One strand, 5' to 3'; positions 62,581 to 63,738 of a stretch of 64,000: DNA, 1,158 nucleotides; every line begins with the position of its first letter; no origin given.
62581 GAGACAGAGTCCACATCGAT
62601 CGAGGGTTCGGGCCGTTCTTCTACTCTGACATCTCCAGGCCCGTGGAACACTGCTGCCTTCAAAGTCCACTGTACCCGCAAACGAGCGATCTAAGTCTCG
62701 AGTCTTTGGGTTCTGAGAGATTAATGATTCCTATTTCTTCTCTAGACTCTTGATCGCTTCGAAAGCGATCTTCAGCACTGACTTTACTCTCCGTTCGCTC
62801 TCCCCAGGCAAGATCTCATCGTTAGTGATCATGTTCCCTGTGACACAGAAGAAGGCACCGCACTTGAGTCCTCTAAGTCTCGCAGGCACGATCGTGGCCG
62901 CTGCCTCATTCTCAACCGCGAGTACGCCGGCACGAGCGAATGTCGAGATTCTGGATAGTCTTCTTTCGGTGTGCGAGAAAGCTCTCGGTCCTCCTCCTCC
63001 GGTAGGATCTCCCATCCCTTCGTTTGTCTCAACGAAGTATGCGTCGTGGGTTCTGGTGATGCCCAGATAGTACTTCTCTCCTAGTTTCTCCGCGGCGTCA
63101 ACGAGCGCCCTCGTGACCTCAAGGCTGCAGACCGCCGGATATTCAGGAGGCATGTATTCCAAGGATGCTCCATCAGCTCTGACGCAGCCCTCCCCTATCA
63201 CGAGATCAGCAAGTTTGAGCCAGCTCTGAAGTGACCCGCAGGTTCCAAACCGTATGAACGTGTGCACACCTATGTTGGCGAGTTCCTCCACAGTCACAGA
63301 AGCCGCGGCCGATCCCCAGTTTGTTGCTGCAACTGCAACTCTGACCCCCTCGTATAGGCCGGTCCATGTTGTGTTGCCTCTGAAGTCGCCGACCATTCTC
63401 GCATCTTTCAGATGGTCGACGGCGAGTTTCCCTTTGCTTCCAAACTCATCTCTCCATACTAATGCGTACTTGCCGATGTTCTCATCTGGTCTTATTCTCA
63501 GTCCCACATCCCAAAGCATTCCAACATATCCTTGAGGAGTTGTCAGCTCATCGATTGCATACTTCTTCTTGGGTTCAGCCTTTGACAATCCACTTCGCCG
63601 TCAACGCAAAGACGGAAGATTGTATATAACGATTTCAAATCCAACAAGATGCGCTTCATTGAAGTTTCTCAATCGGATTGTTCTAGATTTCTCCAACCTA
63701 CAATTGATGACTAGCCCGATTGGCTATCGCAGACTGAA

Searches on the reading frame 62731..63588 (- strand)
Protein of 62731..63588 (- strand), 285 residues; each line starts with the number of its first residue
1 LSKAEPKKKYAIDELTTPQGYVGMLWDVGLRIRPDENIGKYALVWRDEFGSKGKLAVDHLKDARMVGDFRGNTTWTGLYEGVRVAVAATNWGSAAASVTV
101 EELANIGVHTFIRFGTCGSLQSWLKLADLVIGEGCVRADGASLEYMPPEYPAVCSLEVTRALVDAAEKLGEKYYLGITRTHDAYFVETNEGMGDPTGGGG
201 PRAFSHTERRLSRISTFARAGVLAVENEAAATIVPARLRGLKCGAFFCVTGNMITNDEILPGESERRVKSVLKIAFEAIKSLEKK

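Call 38: search_protein_families(library=pfam, proteins=[window:62731-63588:-], max_evalue=0.001)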
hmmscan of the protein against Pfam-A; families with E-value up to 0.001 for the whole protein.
window:62731-63588:- (285 aa): 1 family
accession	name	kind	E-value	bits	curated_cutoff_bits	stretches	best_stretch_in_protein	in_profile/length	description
PF01048.26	PNP_UDP_1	-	1.1e-25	90.9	25.1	1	59-252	18-199/233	Phosphorylase superfamily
